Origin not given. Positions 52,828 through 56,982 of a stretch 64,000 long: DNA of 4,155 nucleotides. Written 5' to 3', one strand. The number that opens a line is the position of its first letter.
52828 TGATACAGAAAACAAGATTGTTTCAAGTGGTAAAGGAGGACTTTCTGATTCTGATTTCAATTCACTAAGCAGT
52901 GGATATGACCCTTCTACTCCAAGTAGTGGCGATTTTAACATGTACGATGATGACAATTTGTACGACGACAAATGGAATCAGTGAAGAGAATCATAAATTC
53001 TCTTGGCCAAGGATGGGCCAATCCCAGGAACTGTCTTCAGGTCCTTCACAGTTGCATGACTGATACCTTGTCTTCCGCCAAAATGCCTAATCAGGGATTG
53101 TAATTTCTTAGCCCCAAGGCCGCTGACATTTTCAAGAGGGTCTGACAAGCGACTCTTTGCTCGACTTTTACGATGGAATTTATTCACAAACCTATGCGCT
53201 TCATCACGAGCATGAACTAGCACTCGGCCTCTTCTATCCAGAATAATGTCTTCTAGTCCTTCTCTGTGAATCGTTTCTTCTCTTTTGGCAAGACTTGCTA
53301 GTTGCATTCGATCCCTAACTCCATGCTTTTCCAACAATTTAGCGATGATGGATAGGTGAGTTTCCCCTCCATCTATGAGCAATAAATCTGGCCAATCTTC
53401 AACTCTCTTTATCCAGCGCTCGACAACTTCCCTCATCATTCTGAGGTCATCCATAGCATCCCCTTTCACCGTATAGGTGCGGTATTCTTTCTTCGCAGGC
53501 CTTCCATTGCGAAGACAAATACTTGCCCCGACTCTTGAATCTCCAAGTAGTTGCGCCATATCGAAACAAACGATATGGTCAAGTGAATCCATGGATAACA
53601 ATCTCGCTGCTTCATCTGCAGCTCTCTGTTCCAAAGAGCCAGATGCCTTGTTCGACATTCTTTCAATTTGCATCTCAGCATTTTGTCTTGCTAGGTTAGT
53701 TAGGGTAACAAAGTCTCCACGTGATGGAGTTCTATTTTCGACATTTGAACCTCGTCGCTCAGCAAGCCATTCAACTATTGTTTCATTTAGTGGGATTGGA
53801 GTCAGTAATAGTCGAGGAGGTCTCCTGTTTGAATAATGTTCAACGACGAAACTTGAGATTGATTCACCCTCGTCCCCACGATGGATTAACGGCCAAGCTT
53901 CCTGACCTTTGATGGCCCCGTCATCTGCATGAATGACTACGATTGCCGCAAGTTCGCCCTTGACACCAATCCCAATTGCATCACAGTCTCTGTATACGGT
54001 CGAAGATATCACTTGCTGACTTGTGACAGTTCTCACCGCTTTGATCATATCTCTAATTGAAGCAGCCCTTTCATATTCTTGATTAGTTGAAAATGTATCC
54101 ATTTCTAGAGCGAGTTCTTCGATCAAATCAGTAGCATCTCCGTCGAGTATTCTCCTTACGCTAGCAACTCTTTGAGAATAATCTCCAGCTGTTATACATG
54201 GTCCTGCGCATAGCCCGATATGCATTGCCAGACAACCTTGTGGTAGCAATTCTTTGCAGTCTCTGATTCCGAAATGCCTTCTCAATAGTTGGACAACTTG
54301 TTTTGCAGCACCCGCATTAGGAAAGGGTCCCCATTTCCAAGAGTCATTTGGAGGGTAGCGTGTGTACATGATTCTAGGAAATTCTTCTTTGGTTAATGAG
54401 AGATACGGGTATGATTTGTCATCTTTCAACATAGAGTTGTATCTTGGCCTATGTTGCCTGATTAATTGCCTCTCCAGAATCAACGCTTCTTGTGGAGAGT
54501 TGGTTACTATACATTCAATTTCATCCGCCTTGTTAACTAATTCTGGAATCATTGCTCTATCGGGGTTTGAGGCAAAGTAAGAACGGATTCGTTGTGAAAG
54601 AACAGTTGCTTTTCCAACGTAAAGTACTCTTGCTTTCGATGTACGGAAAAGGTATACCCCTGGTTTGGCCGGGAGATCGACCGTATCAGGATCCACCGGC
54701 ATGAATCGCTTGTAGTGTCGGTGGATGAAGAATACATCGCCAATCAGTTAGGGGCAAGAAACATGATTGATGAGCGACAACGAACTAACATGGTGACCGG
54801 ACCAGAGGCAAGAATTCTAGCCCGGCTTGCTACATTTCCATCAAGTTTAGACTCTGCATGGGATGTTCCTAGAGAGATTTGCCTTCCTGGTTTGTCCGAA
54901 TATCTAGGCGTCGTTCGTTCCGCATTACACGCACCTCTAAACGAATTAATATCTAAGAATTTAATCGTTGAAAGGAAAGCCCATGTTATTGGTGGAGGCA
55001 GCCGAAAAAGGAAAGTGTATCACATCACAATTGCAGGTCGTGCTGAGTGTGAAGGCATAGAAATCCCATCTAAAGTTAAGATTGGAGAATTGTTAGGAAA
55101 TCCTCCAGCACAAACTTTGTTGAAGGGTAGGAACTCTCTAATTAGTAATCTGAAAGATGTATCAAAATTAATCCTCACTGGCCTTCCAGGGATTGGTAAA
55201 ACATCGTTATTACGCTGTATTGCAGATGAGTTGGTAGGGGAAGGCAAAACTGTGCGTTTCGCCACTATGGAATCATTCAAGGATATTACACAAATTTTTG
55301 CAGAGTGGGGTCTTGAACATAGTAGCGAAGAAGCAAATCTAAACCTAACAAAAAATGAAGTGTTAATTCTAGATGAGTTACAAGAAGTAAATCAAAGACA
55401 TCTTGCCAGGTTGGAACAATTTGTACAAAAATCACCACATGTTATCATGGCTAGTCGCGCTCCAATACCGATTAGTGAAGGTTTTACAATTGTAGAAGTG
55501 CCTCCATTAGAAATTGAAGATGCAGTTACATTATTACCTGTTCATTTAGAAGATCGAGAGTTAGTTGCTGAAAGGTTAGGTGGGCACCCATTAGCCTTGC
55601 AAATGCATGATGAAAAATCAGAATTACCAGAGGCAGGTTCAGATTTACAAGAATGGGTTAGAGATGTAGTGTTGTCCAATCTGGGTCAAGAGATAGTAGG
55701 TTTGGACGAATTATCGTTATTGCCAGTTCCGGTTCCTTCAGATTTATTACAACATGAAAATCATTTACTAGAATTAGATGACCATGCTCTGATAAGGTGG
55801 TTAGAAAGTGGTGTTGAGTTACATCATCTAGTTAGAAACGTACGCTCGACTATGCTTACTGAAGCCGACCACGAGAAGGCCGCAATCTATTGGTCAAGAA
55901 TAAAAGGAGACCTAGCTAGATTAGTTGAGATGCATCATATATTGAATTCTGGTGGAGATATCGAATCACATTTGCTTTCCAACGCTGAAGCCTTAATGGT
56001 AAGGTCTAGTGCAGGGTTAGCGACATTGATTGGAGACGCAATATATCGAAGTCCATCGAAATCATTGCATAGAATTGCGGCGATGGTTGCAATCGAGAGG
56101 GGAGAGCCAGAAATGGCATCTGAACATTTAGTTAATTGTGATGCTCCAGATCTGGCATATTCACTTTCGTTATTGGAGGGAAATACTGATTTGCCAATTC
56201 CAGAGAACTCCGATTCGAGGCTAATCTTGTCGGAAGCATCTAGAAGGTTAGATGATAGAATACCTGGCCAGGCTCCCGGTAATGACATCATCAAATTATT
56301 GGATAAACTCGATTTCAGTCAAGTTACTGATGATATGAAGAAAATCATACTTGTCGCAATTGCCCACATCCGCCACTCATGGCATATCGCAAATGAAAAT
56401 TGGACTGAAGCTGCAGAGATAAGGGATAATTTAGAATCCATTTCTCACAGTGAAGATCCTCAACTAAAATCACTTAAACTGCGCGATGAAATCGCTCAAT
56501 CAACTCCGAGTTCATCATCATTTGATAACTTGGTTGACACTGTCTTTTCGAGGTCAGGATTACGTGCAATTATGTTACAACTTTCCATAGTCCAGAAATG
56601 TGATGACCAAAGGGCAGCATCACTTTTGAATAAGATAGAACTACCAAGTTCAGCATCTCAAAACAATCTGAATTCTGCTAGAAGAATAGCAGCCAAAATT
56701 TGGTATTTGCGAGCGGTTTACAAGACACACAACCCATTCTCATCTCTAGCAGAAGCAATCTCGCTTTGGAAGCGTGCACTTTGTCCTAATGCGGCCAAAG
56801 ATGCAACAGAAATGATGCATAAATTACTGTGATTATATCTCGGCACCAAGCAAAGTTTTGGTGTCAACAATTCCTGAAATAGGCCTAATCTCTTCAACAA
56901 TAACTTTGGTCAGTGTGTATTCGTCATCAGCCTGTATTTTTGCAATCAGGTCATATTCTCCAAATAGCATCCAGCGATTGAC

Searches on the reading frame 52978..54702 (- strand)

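Call 52: search_protein_families(library=pfam, proteins=[window:52978-54702:-], max_evalue=0.0001)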
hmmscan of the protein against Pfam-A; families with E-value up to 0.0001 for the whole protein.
window:52978-54702:- (574 aa): 6 families
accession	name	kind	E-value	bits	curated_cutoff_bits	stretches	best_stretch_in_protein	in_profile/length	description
PF08459.17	UvrC_RNaseH_dom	-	2.4e-31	109.2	22.3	1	368-505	3-157/159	UvrC RNAse H endonuclease domain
PF22920.2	UvrC_RNaseH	-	1.6e-19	70.4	24.3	1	239-348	1-115/116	UvrC Ribonuclease H-like domain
PF02151.25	UVR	-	4.5e-09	36.2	21.5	1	192-224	2-34/36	UvrB/uvrC motif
PF14520.12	HHH_5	-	6.2e-09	36.7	27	1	522-573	3-55/57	Helix-hairpin-helix domain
PF01541.30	GIY-YIG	-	6.4e-08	33.2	22.6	1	14-89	2-78/78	GIY-YIG catalytic domain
PF00633.29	HHH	-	1.9e-06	27.8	24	1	545-571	3-29/30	Helix-hairpin-helix motif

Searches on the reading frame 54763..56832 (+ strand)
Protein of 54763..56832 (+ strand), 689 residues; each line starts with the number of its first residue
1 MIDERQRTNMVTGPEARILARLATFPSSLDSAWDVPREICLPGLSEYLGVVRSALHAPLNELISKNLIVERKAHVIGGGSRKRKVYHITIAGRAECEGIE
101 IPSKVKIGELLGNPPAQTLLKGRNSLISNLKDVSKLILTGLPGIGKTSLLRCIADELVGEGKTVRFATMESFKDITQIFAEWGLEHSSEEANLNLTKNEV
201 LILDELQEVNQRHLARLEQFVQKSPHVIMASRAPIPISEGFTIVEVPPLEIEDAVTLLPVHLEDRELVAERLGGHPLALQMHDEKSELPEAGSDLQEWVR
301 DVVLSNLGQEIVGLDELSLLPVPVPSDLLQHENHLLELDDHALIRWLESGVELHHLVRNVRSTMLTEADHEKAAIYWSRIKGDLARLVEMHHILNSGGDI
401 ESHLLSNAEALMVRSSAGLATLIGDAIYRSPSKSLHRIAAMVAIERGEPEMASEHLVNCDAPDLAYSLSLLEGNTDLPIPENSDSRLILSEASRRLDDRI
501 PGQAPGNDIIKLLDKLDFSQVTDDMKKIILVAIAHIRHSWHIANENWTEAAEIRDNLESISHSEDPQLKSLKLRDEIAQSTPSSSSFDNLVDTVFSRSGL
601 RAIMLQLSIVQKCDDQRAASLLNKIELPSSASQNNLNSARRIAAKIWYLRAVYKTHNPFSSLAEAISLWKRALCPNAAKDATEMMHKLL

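Call 52: search_protein_families(library=pfam, proteins=[window:54763-56832:+], max_evalue=0.0001)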
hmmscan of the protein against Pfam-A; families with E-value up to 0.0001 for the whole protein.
window:54763-56832:+ (689 aa): 4 families
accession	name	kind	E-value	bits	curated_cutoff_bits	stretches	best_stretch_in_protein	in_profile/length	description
PF20720.3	nSTAND3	-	2.1e-05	24.7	27.2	1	127-179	11-61/155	Novel STAND NTPase 3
PF01695.23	IstB_IS21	-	2.6e-05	24.3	24.1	1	131-215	90-173/238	IstB-like ATP binding protein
PF00004.35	AAA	-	5.3e-05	24.1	21.2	0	136-213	1-73/131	ATPase family associated with various cellular activities (AAA)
PF13191.12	AAA_16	-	5.6e-05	24.1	32.6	0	136-221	27-124/167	AAA ATPase domain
